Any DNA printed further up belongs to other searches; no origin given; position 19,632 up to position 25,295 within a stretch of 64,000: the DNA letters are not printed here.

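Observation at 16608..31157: lexA, two giant secreted C25/PorU-like genes and a DnaE2-like polymerase are packed as one apparent operon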

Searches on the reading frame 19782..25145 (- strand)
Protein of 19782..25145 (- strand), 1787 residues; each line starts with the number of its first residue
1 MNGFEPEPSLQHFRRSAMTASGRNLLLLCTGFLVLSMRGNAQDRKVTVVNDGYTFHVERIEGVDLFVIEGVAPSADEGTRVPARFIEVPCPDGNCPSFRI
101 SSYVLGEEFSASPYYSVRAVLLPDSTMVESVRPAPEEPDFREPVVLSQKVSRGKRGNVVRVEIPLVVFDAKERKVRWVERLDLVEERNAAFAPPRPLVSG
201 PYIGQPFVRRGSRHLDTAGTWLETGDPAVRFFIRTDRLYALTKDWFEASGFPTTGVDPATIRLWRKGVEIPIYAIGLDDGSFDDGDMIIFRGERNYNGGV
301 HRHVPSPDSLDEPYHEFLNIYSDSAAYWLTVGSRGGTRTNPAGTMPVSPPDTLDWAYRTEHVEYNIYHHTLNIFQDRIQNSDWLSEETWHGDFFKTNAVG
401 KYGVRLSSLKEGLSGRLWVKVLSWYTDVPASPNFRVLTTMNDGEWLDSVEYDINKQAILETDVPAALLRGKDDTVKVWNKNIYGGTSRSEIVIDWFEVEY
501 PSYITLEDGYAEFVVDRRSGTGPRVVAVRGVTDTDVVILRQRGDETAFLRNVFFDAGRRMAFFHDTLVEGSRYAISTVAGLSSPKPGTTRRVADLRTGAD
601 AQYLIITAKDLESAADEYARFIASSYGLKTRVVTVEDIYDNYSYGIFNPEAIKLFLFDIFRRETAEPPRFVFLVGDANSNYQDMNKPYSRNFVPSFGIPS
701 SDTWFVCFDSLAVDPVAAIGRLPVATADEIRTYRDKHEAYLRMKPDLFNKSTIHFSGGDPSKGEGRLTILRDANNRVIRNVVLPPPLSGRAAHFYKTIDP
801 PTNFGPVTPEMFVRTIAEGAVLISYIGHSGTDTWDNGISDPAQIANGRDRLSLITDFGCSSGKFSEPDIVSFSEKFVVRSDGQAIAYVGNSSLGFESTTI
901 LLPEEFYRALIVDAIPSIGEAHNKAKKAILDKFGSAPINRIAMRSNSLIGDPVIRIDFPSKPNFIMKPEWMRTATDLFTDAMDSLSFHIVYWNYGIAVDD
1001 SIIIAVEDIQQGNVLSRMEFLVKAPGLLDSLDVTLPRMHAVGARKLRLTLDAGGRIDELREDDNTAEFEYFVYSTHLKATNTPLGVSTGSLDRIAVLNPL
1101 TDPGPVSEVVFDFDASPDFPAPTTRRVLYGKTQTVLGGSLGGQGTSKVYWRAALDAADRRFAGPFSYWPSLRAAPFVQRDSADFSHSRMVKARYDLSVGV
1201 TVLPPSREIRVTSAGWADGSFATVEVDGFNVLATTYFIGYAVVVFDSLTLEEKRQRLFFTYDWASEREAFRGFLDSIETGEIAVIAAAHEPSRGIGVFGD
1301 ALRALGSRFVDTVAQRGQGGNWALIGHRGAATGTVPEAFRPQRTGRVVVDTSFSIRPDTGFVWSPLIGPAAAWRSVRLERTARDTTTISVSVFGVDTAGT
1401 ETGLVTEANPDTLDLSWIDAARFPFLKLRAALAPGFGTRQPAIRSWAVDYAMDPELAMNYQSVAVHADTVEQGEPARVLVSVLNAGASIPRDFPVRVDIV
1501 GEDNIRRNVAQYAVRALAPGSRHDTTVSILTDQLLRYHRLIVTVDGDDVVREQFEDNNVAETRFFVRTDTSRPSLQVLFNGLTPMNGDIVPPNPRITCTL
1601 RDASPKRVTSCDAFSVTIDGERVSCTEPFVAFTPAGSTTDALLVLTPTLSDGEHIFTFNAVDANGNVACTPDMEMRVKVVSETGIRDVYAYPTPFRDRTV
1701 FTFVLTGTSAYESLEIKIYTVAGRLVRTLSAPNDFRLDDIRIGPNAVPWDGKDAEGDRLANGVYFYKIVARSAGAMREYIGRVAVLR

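Call 7: search_protein_families(library=pfam, proteins=[window:19782-25145:-], max_evalue=0.01)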
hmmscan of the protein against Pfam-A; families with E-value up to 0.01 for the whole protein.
window:19782-25145:- (1787 aa): 5 families
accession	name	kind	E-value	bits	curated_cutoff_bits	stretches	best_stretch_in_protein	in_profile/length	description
PF01364.23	Peptidase_C25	-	8.7e-54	183.6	23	1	603-955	1-373/374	Peptidase family C25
PF07705.17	CARDB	-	2.4e-10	40.9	22.7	1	1462-1561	7-100/101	CARDB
PF13860.13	FlgD_ig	-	7e-08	32.8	27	1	1699-1773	10-78/79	FlgD Ig-like domain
PF15711.10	ILEI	-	7.8e-08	33.2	27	1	1239-1330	2-90/90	Interleukin-like EMT inducer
PF20062.4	DUF6461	-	0.003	17.4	23.2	0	1309-1363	73-127/215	Family of unknown function (DUF6461)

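Call 8: search_protein_families(library=ncbifam, proteins=[window:19782-25145:-], max_evalue=0.01)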
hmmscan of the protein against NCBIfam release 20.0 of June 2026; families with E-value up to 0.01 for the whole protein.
window:19782-25145:- (1787 aa): 7 families
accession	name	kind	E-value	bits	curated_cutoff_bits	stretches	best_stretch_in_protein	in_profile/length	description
NF052324.1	PorU_rel_Nterm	equivalog_domain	7.2e-103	345.4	450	1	220-1064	24-879/879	putative type IX secretion system sortase PorU2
NF033707.1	T9SS_sortase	equivalog_domain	1.2e-70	238.4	420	2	230-961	9-737/1095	type IX secretion system sortase PorU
NF052228.1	T9SS_PorZ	equivalog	2.3e-05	23.1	260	1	1684-1766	670-738/757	type IX secretion system anionic LPS delivery protein PorZ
NF005176.1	PRK06655.1-1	equivalog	0.00011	22.1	230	1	1705-1775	90-154/197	flagellar hook assembly protein FlgD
TIGR04183.1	Por_Secre_tail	domain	0.00037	20.4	23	1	1691-1770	2-60/72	T9SS type A sorting domain-containing protein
NF009276.0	PRK12633.1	equivalog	0.0031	17.3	383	1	1703-1775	122-186/234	flagellar basal body rod modification protein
NF052323.1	T9SSA_dep_M6i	equivalog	0.0067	14.4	600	1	1687-1786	957-1042/1043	T9SS-dependent M6-like inactivated metalloprotease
